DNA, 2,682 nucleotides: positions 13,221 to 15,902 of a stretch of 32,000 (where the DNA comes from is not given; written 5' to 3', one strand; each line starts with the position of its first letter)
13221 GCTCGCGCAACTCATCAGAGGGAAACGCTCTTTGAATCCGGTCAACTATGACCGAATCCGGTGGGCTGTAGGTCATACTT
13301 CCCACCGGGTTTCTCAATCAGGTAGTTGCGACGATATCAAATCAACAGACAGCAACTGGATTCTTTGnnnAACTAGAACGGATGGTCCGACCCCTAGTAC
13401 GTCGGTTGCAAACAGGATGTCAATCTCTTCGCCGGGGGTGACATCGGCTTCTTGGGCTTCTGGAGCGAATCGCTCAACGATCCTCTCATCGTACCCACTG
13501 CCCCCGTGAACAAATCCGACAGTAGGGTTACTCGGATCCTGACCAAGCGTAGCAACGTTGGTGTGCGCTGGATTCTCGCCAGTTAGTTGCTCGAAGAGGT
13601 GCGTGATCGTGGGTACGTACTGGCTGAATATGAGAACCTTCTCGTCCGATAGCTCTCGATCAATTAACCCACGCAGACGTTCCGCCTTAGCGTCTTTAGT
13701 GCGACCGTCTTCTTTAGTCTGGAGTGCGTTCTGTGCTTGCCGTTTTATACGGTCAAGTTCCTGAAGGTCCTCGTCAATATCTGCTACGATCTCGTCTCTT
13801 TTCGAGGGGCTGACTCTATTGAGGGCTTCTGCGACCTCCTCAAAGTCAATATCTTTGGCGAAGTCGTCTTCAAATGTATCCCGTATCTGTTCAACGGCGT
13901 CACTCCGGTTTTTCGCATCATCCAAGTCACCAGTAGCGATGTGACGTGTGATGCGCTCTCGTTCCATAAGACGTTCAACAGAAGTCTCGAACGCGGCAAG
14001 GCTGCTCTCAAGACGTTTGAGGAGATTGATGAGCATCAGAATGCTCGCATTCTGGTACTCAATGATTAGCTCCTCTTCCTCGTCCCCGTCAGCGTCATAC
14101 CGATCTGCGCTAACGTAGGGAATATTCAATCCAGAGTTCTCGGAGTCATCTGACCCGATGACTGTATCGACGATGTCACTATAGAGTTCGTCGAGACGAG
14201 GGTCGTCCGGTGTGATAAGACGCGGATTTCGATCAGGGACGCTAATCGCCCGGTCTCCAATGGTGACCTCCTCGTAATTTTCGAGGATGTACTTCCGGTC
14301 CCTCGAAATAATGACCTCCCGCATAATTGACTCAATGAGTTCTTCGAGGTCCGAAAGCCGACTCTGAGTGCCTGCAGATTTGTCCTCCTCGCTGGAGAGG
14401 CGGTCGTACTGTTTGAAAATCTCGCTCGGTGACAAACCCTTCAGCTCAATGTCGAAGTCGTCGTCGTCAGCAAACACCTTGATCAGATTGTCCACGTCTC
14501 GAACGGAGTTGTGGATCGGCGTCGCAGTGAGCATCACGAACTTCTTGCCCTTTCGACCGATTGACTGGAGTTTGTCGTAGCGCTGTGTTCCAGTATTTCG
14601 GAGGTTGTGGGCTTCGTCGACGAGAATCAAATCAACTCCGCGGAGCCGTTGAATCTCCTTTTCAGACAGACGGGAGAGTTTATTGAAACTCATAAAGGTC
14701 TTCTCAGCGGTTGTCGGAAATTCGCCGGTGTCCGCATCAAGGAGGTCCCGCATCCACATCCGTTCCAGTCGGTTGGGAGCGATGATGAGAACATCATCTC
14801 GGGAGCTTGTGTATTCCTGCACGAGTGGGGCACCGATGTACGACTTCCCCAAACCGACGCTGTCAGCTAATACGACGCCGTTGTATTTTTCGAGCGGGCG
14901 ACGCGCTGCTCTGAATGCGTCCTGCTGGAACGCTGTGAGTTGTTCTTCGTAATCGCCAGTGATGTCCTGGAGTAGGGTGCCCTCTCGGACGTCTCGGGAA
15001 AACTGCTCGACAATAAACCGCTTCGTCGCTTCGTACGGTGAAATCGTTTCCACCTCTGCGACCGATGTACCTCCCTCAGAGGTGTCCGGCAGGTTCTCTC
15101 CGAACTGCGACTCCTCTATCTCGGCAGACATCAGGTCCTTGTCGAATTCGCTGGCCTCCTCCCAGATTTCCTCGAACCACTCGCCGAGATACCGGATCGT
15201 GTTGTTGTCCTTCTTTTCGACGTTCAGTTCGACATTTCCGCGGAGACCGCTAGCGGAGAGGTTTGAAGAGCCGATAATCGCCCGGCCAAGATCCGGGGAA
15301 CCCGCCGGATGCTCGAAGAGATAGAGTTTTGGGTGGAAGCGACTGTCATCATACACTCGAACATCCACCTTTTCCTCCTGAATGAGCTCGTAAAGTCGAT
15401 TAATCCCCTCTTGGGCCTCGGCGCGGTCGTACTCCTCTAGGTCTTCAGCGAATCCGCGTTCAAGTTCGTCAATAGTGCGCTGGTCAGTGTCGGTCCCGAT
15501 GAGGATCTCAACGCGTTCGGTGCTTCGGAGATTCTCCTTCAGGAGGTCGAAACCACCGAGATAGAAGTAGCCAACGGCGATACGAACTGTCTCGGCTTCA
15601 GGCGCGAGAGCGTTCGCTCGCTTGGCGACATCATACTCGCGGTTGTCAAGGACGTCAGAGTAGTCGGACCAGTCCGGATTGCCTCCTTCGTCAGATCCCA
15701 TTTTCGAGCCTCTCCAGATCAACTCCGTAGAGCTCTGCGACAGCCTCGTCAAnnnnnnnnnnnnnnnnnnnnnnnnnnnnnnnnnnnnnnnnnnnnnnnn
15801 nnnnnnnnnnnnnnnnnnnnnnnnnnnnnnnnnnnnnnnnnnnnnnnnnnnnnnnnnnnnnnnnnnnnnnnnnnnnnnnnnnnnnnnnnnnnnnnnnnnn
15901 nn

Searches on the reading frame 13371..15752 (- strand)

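Call 72: search_protein_families(library=pfam, proteins=[window:13371-15752:-], max_evalue=0.001)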
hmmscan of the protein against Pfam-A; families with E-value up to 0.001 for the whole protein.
window:13371-15752:- (794 aa): 7 families
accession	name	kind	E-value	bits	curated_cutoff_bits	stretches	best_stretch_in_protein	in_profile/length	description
PF13091.12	PLDc_2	-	3.4e-14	53.2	27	1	54-197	10-132/132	PLD-like domain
PF00176.29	SNF2-rel_dom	-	1.2e-09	38.1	24.9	1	363-427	117-178/290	SNF2-related domain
PF04851.21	ResIII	-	2.9e-07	31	22.5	1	272-413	4-163/164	Type III restriction enzyme, res subunit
PF09565.16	RE_NgoFVII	-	5.6e-06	26.2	23.8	1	116-200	66-152/162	NgoFVII restriction endonuclease N-terminal PLD domain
PF00270.35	DEAD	-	6.4e-06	26.4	26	1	359-419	105-166/167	DEAD/DEAH box helicase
PF20720.3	nSTAND3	-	1.4e-05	25.3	27.2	0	276-333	3-61/155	Novel STAND NTPase 3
PF09848.15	SLFN-g3_helicase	-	2.2e-05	24.4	24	1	300-391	11-98/354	Schlafen group 3, DNA/RNA helicase domain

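Call 75: search_protein_families(library=padloc, proteins=[window:13371-15752:-], max_evalue=0.001)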
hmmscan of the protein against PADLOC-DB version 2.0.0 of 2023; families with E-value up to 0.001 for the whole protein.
window:13371-15752:- (794 aa): 16 families
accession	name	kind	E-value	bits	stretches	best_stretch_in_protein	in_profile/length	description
PDLC01075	C3a139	-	1.1e-59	200.7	1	54-786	23-694/948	HKD+Snf2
PDLC02621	DrmD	-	1.1e-16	58.3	1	567-784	393-586/1040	DrmD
PDLC02619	DrmD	-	7.2e-16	55.5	2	373-430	153-210/872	DrmD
PDLC02193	PLD_Helicase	-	7.4e-14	48.9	1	47-339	20-295/905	-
PDLC04556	PDC-M27C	-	1.3e-12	45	1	370-433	191-261/892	-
PDLC02623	DrmD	-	1.7e-10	37.3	1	358-434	225-300/1040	DrmD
PDLC04554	PDC-M27C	-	1.3e-09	34.8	1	371-435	194-265/1217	-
PDLC02707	PbeA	-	3.3e-08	30.6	1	83-342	78-323/672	PbeA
PDLC02704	PbeA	-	1.2e-07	28.6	1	84-308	64-288/682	PbeA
PDLC00633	ZorD1|ZorD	-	4.1e-07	26.4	0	268-336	440-510/908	"SWI2/SNF2 helicase, Mrr-like nuclease"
PDLC03658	mREase_IV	-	1.4e-05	21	1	122-179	101-154/953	Type IV methyl-directed restriction enzyme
PDLC03829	ZacB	-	5.6e-05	20.2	1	127-205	293-356/586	-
PDLC02614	DrmC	-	0.00017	19.4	0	118-195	79-149/153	DrmC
PDLC00634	ZorD1|ZorD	-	0.00051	15.8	0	272-336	495-565/1208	"SWI2/SNF2 helicase, Mrr-like nuclease"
PDLC02611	DrmC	-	0.00063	18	0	123-196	56-129/138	DrmC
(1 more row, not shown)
